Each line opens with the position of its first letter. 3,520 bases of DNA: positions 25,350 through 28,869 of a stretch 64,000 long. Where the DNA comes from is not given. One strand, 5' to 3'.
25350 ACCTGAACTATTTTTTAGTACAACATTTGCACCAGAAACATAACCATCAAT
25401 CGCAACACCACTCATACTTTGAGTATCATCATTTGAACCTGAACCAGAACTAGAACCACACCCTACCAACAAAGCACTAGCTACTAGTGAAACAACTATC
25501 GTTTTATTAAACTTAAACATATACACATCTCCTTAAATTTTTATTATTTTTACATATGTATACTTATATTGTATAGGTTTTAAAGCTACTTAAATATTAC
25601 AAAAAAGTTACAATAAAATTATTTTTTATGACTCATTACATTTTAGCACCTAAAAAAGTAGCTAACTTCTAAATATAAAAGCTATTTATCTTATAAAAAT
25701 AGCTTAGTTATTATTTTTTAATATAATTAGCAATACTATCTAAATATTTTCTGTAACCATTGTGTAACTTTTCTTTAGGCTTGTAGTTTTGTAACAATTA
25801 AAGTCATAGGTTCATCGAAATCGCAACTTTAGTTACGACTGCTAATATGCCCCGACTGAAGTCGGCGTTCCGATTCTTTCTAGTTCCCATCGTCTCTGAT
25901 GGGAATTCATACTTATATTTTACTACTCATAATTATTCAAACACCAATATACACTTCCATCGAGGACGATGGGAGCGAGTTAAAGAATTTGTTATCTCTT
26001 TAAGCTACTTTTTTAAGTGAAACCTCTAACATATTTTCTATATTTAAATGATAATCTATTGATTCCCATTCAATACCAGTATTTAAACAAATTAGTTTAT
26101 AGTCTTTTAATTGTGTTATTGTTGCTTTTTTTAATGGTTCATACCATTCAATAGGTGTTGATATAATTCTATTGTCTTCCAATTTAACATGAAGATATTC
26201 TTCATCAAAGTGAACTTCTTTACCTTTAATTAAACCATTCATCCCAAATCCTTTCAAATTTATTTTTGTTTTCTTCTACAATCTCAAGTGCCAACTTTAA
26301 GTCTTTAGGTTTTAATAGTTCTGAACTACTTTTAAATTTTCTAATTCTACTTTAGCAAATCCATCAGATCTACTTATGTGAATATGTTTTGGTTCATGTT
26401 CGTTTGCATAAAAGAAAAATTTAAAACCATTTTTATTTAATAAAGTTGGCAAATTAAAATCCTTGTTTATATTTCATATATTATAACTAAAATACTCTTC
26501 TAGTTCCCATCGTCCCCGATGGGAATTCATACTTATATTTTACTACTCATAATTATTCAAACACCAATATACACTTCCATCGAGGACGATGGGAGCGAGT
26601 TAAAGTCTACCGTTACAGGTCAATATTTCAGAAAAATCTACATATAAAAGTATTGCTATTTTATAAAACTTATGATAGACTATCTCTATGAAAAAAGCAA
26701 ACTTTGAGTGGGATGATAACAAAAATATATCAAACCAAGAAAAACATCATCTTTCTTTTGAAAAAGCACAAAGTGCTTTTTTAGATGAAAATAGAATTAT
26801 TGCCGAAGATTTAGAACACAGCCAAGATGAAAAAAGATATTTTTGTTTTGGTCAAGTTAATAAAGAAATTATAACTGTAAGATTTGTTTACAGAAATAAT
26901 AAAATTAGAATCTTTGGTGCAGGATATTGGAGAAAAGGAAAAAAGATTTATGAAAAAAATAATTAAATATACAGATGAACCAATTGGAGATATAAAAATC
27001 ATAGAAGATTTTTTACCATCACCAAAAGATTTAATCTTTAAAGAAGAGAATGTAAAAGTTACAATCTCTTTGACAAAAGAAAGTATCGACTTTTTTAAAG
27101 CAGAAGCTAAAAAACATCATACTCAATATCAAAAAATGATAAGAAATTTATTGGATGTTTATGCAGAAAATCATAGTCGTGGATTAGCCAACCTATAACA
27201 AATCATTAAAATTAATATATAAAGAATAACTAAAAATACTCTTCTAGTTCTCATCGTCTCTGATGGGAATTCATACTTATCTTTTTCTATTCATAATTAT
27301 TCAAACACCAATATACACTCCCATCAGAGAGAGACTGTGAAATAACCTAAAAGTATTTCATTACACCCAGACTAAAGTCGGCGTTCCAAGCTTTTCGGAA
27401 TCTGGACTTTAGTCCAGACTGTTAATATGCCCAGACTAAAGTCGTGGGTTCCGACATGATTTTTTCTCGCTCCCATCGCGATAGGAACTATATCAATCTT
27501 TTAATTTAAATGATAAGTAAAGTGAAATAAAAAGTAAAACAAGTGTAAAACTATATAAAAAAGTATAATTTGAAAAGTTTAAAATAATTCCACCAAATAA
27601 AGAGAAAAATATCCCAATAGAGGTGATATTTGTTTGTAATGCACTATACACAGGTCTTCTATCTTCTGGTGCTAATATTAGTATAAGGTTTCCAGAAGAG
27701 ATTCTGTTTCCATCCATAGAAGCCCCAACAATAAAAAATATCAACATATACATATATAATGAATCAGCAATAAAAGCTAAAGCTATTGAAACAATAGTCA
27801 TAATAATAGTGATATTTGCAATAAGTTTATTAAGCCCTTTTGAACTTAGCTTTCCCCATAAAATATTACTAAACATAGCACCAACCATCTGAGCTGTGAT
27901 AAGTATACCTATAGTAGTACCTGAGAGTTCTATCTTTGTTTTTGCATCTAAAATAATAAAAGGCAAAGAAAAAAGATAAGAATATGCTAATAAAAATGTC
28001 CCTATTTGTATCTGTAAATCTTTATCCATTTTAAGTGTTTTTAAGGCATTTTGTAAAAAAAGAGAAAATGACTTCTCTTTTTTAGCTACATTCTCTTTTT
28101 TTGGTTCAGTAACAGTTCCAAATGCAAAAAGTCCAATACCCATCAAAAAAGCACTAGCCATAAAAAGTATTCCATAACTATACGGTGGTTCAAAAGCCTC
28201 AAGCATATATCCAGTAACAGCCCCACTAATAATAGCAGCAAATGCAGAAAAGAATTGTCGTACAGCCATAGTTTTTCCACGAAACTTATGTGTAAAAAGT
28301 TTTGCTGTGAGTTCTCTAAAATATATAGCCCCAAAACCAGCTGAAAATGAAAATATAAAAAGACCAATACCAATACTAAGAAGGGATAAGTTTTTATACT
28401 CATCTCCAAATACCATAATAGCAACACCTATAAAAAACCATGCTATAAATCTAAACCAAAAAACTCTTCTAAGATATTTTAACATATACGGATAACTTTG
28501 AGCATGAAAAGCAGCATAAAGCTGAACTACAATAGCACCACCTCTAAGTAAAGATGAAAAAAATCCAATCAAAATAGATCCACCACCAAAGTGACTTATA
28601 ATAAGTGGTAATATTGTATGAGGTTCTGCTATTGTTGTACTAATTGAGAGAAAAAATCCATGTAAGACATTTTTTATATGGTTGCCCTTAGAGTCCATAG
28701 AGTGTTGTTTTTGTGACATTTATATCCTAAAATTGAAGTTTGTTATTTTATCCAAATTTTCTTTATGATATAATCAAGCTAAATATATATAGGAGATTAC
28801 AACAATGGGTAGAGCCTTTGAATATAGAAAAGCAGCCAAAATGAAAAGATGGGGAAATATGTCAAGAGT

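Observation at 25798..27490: Near-identical 108-bp double-hairpin repeats divide this region into TA-type gene cassettes (integron-like layout, non-canonical sites, no recombinase in window)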

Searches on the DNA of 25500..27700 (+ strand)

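Call 5: search_rna_families(source=window, start=25500, end=27700, threshold=evalue, max_evalue=10, show_alignments=3)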
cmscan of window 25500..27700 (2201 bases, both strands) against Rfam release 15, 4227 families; matches with E-value up to 10: 5.
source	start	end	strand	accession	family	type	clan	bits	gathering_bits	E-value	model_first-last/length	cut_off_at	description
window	26489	26610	-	RF02625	WsnRNA46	Gene; sRNA;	-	24.3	65.3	0.071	1-151/151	no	Wolbachia sRNA 46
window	26495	26604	-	RF03743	MIR7696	Gene; miRNA;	-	22.3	83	0.42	1-88/88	no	MIR7696 microRNA precursor family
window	25950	26074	-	RF01470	rli38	Gene; sRNA;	-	22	49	4.8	1-150/150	no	Listeria sRNA rli38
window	26505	26594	+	RF03720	MIR4228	Gene; miRNA;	-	19.3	180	0.28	37-121/152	no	MIR4228 microRNA precursor family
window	25869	25995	+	RF03720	MIR4228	Gene; miRNA;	-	18.1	180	0.67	19-142/152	no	MIR4228 microRNA precursor family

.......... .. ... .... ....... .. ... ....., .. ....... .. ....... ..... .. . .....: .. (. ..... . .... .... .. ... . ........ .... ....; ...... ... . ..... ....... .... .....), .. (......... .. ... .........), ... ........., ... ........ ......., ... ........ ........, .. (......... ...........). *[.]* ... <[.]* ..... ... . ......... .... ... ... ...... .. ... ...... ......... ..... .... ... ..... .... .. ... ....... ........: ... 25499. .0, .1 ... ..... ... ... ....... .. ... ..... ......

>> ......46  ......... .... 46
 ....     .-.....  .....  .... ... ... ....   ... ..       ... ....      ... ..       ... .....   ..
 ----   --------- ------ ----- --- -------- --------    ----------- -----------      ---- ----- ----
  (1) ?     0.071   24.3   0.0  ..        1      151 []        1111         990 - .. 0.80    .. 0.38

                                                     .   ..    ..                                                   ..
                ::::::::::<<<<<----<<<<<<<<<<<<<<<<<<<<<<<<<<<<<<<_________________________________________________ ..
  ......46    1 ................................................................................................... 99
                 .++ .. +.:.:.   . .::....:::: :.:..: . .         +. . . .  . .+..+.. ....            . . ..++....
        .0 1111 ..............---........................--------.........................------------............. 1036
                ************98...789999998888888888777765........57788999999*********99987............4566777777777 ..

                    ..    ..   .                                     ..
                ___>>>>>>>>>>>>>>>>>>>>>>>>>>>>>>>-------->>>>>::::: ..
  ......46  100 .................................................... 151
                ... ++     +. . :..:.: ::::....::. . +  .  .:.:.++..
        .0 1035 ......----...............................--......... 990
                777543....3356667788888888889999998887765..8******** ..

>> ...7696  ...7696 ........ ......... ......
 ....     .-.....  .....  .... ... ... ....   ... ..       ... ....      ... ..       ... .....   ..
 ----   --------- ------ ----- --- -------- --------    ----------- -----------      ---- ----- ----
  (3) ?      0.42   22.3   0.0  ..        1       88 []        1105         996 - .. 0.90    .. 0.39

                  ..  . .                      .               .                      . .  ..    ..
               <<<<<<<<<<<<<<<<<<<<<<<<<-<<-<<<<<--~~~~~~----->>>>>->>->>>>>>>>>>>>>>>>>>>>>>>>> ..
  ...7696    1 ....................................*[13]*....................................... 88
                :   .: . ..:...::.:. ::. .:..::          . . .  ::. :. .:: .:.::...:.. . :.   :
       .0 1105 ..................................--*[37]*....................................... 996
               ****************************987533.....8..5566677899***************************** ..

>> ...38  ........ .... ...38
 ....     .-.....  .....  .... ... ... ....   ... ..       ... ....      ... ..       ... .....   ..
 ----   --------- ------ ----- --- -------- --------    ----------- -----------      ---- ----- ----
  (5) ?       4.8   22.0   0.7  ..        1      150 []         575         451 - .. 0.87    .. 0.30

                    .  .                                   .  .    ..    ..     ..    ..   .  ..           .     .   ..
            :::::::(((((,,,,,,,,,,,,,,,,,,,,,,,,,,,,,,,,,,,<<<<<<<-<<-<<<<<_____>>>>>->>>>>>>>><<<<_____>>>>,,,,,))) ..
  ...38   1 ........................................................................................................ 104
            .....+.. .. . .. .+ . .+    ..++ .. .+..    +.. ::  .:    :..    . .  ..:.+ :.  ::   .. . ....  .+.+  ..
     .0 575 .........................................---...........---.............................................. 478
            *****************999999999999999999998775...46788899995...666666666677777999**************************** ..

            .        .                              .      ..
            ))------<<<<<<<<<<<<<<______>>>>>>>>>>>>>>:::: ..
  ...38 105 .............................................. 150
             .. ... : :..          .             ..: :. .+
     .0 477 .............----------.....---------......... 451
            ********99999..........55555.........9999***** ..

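Call 34: search_dna_similar(query=window:25798-27490:+, collection=plasmids, mode=distant, max_evalue=0.001)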
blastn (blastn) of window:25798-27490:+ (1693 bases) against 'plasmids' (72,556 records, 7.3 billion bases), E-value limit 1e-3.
Records with a match: 4; places in all: 4; records where one place covers at least 80% of the query: 0.
Best place of each record, by identity: 60-80% 4.
By first word of the organism name: Campylobacter 3; Candidatus 1.
By predicted mobility (MOB-suite, as given by PLSDB): non-mobilizable 4.
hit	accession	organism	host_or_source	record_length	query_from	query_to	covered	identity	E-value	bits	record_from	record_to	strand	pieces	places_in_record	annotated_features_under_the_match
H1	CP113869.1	Candidatus Megaera polyxenophila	Euplotes woodruffi,mixed host and ...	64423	906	1378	28%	66.2%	5e-26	127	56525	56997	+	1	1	BrnT family toxin | hypothetical protein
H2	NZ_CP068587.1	Campylobacter coli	culture,anal swab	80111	233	658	25%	70.2%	3e-42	182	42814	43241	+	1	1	DUF4160 domain-containing protein | DUF2442 domain-containing protein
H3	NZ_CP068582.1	Campylobacter coli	culture,anal swab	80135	233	658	25%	70.2%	3e-42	182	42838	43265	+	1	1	DUF4160 domain-containing protein | DUF2442 domain-containing protein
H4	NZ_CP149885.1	Campylobacter coli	Chicken,cell culture,liver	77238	233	658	25%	70.2%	3e-42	182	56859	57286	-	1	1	DUF4160 domain-containing protein | DUF2442 domain-containing protein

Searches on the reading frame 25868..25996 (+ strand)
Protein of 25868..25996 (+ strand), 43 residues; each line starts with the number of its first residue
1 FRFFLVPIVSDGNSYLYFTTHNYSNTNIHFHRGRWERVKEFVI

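Call 50: find_homologous_proteins(query=window:25868-25996:+, max_evalue=1)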
Query seq(43 aa): no candidate shares three 5-residue words with the query. No homologue found.

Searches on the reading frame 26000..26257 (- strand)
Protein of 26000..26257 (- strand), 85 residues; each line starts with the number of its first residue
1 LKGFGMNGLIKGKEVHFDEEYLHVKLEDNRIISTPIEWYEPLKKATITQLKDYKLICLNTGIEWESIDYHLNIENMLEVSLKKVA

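Call 18: search_protein_families(library=pfam, proteins=[window:26000-26257:-], max_evalue=0.01)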
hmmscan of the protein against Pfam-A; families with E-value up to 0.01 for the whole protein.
window:26000-26257:- (85 aa): 1 family
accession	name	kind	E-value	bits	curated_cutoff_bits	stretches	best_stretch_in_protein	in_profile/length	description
PF10387.14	DUF2442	-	2.3e-13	50.6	23.9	1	13-78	2-68/72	Protein of unknown function (DUF2442)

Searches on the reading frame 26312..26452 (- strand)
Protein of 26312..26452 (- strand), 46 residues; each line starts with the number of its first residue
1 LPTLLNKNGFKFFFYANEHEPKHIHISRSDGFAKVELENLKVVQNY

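Call 18: search_protein_families(library=pfam, proteins=[window:26312-26452:-], max_evalue=0.01)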
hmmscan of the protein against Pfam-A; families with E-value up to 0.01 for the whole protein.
window:26312-26452:- (46 aa): 1 family
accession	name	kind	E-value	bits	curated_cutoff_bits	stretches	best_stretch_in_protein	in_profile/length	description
PF13711.11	DUF4160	-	1.8e-09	38.1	23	1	9-45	1-39/65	Domain of unknown function (DUF4160)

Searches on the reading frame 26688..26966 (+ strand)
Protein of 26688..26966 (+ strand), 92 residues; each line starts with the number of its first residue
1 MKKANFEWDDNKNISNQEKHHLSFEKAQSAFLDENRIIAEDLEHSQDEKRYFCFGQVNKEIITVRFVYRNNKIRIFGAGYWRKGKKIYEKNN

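Call 18: search_protein_families(library=pfam, proteins=[window:26688-26966:+], max_evalue=0.01)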
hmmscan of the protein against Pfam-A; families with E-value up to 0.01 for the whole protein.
window:26688-26966:+ (92 aa): 1 family
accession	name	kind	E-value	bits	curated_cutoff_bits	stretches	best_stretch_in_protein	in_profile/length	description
PF04365.19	BrnT_toxin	-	4.5e-22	78.6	34.5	1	8-83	1-75/77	Ribonuclease toxin, BrnT, of type II toxin-antitoxin system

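Call 20: find_encoding_contigs(protein=window:26688-26966:+, flank=10000, max_places=10)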
Protein window:26688-26966:+ (92 aa): no gene with exactly this product is on record in the collection.

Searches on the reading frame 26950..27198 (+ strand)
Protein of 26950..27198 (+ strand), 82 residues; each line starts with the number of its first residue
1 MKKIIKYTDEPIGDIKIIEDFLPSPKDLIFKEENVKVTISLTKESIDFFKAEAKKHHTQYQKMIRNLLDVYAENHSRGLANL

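Call 18: search_protein_families(library=pfam, proteins=[window:26950-27198:+], max_evalue=0.01)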
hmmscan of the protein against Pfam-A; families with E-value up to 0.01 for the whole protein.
window:26950-27198:+ (82 aa): 3 families
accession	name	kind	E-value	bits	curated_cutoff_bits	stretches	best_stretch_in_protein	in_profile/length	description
PF19891.5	DUF6364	-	0.00015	22.6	27.3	1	34-70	2-38/70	Family of unknown function (DUF6364)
PF22744.3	Toast-rack_PspC-Cterm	-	0.0004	20.5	27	1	5-74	50-118/136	ToastRack found in some PspC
PF14384.12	BrnA_antitoxin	-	0.00042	21.1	26.1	1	8-71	6-67/68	BrnA antitoxin of type II toxin-antitoxin system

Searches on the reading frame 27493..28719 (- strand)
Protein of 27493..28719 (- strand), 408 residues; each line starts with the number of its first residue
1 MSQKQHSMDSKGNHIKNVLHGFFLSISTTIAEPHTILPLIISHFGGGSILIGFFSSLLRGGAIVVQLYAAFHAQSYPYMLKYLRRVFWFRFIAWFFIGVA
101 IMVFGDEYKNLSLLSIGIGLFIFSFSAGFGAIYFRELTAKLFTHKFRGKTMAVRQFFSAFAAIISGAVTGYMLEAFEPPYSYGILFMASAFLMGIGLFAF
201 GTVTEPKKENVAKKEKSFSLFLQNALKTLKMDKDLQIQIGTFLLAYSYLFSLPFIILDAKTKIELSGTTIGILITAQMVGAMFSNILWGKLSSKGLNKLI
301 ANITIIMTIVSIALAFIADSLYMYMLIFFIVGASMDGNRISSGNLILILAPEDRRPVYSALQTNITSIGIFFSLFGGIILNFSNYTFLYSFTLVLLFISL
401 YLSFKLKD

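Call 18: search_protein_families(library=pfam, proteins=[window:27493-28719:-], max_evalue=0.01)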
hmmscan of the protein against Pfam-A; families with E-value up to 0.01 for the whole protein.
window:27493-28719:- (408 aa): 2 families
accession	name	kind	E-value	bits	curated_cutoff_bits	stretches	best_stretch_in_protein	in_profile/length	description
PF07690.21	MFS_1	-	9e-20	71.3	33.4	2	239-402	3-167/347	Major Facilitator Superfamily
PF00083.30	Sugar_tr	-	3.3e-07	30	22.3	2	260-397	38-178/452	Sugar (and other) transporter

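Call 19: find_encoding_contigs(protein=window:27493-28719:-, flank=10000, max_places=10)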
Protein window:27493-28719:- (408 aa): no gene with exactly this product is on record in the collection.

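Call 37: find_homologous_proteins(query=window:27493-28719:-, max_evalue=1e-40)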
Query window:27493-28719:- (408 aa): 1451 proteins with E <= 1e-40 among 8000 candidates; the best 120 are listed.
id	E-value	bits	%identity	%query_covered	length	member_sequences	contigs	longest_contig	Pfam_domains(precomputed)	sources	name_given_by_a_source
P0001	4.8e-243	825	94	100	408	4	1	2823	PF07690.22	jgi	-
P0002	2.0e-229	780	89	100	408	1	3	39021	PF07690.22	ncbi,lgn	-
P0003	2.1e-206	704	82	99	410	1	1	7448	PF07690.22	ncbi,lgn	-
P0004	9.3e-203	692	79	99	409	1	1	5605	PF07690.22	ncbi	-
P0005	3.0e-202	690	79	100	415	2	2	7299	PF07690.22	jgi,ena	-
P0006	1.5e-201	688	79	99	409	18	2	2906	PF07690.22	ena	-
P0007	9.3e-200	682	77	100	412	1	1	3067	PF07690.22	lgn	-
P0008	1.2e-194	665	76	98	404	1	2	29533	PF07690.22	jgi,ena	-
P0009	1.5e-194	665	76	98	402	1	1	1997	PF07690.22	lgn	-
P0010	2.9e-191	654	74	100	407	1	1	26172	PF07690.22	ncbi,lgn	-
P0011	3.4e-191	654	76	99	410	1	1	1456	PF07690.22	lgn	-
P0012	4.0e-190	650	76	98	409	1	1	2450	PF07690.22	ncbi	-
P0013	2.8e-189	647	75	98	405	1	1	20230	PF07690.22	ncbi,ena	-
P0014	3.2e-189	647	77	98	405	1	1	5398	PF07690.22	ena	-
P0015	6.9e-189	646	75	98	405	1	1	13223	PF07690.22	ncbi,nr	ncbi:MAG: MFS transporter [Arcobacteraceae bacterium]|nr:MFS transporter [Arcobacteraceae bacterium]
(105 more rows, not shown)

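Call 38: find_encoding_contigs(protein=P0002, flank=10000, max_places=4)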
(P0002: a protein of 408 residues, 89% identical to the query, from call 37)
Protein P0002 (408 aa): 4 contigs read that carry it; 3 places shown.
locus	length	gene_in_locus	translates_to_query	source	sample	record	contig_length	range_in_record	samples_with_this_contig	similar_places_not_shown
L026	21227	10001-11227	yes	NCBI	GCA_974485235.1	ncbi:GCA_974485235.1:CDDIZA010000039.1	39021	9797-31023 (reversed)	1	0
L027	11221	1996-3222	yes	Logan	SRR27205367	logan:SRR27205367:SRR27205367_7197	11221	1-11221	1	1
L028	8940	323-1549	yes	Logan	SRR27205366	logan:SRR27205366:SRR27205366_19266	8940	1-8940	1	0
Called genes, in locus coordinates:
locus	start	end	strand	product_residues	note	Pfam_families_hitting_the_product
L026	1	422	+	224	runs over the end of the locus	PF03588:Leu_Phe_trans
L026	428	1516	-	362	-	-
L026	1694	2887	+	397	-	PF13173:AAA_14, PF13401:AAA_22 (faint), PF13635:DUF4143 (faint)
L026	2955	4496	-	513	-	PF13188:PAS_8 (faint), PF08448:PAS_4, PF00989:PAS, PF08448:PAS_4, PF13426:PAS_9, PF08447:PAS_3 (weak), PF00512:HisKA (weak), PF02518:HATPase_c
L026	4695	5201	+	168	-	PF13342:Toprim_Crpt (weak)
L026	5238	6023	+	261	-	PF03740:PdxJ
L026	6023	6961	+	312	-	PF04166:PdxA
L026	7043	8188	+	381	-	PF00989:PAS, PF08448:PAS_4 (weak), PF13426:PAS_9, PF08447:PAS_3, PF00512:HisKA (weak), PF02518:HATPase_c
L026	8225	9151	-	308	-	PF02272:DHHA1 (weak)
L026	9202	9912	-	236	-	PF20772:TACO1_YebC_N, PF01709:Transcrip_reg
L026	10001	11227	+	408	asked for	PF07690:MFS_1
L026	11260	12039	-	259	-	PF01544:CorA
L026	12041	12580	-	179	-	PF00924:MS_channel_2nd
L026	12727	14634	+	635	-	PF04087:DUF389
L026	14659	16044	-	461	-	PF00989:PAS, PF08448:PAS_4, PF13426:PAS_9, PF08447:PAS_3, PF00990:GGDEF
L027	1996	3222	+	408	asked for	PF07690:MFS_1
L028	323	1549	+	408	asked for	PF07690:MFS_1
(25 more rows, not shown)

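Call 39: find_encoding_contigs(protein=P0001, flank=10000, max_places=3)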
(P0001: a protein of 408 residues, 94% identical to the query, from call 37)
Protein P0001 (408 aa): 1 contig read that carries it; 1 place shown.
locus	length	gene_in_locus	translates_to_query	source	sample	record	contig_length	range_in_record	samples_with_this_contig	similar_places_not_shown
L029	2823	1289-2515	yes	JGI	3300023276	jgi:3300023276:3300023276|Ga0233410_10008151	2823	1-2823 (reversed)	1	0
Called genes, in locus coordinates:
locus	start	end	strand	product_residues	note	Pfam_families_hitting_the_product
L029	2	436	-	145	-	?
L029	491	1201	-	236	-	PF20772:TACO1_YebC_N, PF01709:Transcrip_reg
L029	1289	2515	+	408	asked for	PF07690:MFS_1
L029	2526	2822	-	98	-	?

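Call 40: find_encoding_contigs(protein=P0003, flank=10000, max_places=3)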
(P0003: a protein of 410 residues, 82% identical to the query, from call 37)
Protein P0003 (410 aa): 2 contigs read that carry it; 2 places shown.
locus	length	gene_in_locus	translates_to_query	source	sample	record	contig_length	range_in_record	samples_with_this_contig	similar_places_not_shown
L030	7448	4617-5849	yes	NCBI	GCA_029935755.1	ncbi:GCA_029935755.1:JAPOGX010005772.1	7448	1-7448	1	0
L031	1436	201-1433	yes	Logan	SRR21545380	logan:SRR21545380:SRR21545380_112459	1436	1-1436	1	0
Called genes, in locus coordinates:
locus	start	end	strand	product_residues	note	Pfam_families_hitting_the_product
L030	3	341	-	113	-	?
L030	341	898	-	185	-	PF13689:DUF4154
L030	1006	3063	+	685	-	PF07715:Plug, PF00593:TonB_dep_Rec_b-barrel, PF14905:OMP_b-brl_3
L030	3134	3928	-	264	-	PF08501:Shikimate_dh_N, PF01488:Shikimate_DH (faint), PF18317:SDH_C (faint)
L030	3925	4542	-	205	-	-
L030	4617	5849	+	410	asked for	PF07690:MFS_1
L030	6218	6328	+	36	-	-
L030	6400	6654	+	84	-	-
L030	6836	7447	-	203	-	?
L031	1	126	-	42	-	?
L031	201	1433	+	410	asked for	PF07690:MFS_1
